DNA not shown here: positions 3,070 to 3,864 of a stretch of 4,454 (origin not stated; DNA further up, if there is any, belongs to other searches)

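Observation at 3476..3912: Translationally coupled pair: small secreted T/P-rich protein plus 62-aa two-helix membrane protein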

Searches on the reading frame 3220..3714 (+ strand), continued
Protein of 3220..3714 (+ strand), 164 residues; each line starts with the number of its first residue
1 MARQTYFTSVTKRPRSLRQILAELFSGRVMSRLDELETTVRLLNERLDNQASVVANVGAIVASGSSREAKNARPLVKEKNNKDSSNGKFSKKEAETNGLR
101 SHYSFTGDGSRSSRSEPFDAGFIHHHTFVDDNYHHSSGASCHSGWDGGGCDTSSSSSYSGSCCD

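Call 41: find_homologous_proteins(query=window:3220-3711:+, max_evalue=0.01)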
Query window:3220-3711:+ (164 aa): 28 proteins with E <= 0.01 among 125 candidates.
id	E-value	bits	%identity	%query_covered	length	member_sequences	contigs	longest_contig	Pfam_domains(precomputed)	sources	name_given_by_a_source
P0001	1.1e-102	359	99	100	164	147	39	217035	-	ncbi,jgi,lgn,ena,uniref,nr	ncbi:TPA: hypothetical protein RXT57_003220 [Escherichia coli]|jgi:hypothetical protein|uniref:hypot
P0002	1.0e-93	329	93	100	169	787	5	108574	-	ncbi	ncbi:TPA: hypothetical protein ACIYJZ_004184, partial [Escherichia coli]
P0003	2.2e-92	325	91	100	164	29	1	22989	-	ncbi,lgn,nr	ncbi:TPA: hypothetical protein LSH25_003878 [Escherichia coli]|nr:hypothetical protein [Escherichia 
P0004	6.5e-91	320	89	100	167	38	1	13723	-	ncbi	ncbi:TPA: hypothetical protein ACQ7XM_004699, partial [Escherichia coli]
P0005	2.1e-85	302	87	100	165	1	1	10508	-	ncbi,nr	ncbi:hypothetical protein FK742_004685 [Escherichia coli]|nr:hypothetical protein [Escherichia coli]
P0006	4.7e-82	292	84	100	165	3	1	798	-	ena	-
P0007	2.9e-77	276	82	100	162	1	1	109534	-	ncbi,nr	ncbi:hypothetical protein DJICPGNB_25985 [Escherichia coli]|nr:hypothetical protein DJICPGNB_25985 [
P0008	3.2e-68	247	71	100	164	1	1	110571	-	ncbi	ncbi:TPA: hypothetical protein ACRZPV_000879 [Escherichia coli]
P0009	7.4e-67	242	90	82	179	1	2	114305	-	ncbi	-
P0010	5.0e-66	240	96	74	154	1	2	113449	-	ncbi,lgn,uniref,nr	ncbi:hypothetical protein RCN72_23340 [Escherichia coli]|uniref:hypothetical protein n=1 Tax=Escheri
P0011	3.0e-65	237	99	72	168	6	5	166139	-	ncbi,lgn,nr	ncbi:hypothetical protein NYV35_26420 [Escherichia coli]|nr:hypothetical protein [Escherichia coli]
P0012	1.1e-64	235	68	100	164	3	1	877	-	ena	-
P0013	4.6e-63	230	94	74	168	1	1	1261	-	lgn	-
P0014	1.5e-60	222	91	74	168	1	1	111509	-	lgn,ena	-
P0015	1.6e-60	222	99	66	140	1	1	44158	-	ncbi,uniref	ncbi:hypothetical protein, partial [Escherichia coli]|uniref:hypothetical protein n=1 Tax=Escherichi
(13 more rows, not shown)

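Call 48: search_protein_families(library=padloc, proteins=[window:3220-3714:+], max_evalue=0.1)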
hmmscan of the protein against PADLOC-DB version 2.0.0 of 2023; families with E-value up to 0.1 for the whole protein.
window:3220-3714:+ (164 aa): 0 families

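Call 49: search_protein_families(library=ncbifam, proteins=[window:3220-3714:+], max_evalue=0.1)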
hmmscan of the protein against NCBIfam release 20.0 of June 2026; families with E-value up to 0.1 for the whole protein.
window:3220-3714:+ (164 aa): 0 families

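Call 50: search_solved_structures(query=A1, max_evalue=10)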
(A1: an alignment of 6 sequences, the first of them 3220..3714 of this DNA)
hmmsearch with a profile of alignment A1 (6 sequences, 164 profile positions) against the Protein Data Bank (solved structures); distinct sequences matched with E-value up to 10: 9.
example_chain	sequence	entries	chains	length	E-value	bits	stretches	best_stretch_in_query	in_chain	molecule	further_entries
3efg_A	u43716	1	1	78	0.054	16.7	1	27-78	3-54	Protein slyX homolog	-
2poh_A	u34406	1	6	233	0.79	12.9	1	33-117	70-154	Head completion protein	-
3c9i_A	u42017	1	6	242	0.8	12.9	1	33-117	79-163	Tail needle protein gp26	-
3hfe_A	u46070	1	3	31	0.81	12.9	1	26-47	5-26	Potassium voltage-gated channel subfamily KQT member 1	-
4zkp_A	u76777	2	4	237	0.87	12.8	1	33-117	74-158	Tail needle protein gp26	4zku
3hfc_A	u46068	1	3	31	1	12.6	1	26-47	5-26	Potassium voltage-gated channel subfamily KQT member 1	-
4lin_A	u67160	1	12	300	2.9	11.1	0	31-117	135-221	Tail needle protein gp26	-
9tls_A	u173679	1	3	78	3.5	10.8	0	31-63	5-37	Sc-apCC-2-KLHL20-3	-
8csh_D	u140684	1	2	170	4.7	10.4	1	30-93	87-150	Par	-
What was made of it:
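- Tried and rejected: They returned only weak coiled-coil hits for the long protein (SlyX, gp26; E >= 0.05, call 50).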

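Call 65: search_protein_representatives(alignment_id=A3)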
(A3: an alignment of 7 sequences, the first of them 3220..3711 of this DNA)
Query: 7 sequences, 164 profile positions. Proteins with E-value up to 0.001 (for the whole library): 20; up to 1e-10: 15; up to 1e-30: 8. The best 20 are listed.
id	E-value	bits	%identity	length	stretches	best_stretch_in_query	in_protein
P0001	2.3e-91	320.4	-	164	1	1-164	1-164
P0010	9.8e-63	227.3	-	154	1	1-122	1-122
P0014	5.8e-60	218.3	-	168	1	1-121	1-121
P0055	1.5e-49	184.4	-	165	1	1-156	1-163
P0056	3.2e-44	167.1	-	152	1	1-108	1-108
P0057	1.3e-38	148.9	-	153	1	53-164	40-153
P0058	5.8e-36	140.2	-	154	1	1-130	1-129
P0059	6.6e-34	133.6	-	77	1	1-77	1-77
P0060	1.8e-28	115.9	-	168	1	1-66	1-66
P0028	4.1e-27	111.5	-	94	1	1-62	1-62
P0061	4.9e-22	95.0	-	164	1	10-162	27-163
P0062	1.2e-21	93.7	-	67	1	1-52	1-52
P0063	2.2e-20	89.6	-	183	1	1-73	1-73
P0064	7.5e-19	84.6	-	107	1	1-75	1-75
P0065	1.4e-16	77.3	-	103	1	1-61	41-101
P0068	1.8e-04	37.9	-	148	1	36-162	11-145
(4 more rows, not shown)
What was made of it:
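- Tried and rejected: The exhaustive profile search was needed to reach P0061 and P0068 (call 65).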

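Call 67: find_encoding_contigs(protein=P0068, flank=3000, max_places=4)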
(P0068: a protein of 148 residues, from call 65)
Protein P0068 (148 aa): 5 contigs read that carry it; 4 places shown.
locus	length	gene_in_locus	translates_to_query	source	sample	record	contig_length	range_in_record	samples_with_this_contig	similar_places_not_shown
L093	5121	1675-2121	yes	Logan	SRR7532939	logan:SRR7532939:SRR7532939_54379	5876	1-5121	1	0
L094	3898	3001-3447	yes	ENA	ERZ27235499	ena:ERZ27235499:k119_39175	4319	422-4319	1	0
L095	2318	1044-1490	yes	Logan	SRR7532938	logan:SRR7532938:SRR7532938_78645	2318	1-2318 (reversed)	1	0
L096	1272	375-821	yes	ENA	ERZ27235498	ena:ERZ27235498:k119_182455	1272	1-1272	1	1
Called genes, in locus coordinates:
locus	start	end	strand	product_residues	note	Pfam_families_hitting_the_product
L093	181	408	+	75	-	-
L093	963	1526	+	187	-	PF00075:RNase_H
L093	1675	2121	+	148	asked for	-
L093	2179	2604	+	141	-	PF05099:TerB (faint)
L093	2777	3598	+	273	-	-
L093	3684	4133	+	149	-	-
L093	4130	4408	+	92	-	-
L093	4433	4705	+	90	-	-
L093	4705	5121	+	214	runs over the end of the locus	-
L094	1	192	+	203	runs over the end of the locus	?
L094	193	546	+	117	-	-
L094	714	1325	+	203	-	PF05869:Dam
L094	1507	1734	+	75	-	-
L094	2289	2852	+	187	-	PF00075:RNase_H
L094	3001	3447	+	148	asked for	-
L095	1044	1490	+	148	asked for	-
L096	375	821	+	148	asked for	-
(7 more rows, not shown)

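Call 68: find_encoding_contigs(protein=P0061, flank=3000, max_places=4)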
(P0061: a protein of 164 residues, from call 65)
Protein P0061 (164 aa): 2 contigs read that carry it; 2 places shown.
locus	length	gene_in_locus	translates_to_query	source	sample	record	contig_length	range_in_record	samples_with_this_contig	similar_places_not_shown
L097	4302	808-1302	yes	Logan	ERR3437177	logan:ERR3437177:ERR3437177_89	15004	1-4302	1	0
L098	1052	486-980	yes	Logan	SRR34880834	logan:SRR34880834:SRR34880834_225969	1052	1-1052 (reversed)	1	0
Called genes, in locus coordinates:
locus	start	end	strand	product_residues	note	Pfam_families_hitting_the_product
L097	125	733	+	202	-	PF00075:RNase_H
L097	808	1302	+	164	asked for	-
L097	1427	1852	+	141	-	PF05099:TerB (weak)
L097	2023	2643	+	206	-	-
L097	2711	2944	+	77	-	-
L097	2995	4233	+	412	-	PF13708:DUF4942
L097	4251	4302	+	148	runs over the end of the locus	-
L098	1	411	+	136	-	?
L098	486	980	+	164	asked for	-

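Call 72: predict_structure(alignment_id=A3)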
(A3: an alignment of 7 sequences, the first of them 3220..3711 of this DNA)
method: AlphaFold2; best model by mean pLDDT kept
length: 164 residues; sequences in the alignment: 7
mean_pLDDT: 55.9   pTM: 0.25
mean pLDDT of the five models: 55.9, 55.0, 51.1, 50.9, 49.5
residues with pLDDT >= 90: 19; 70-90: 28; 50-70: 13; < 50: 104
segments of 3 or more residues with pLDDT < 50: 1-8, 68-160, 162-164
pLDDT, mean of each block of 10 residues (from residue 1): 47 67 77 92 95 84 58 39 43 46 43 45 39 40 43 42 44
secondary structure, 60 per line:
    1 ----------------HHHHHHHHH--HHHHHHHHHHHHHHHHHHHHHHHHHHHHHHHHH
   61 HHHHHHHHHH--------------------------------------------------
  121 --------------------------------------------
elements in order: H17-25 H28-70
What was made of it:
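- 3220..3714 (+): Outer 164-aa ORF, the one public annotation calls (WP_021512350, phrog_10411). It encodes an N-terminal long helix or coiled coil (residues 17-70) followed by a disordered Ser/Gly/Asp/His/Cys-rich tail ending in CCD. It has no transmembrane segment. AF2 gives a confident helix at 17-70 and pLDDT of about 40 for 68-164 (call 72).
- The tail is predicted disordered (call 72).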
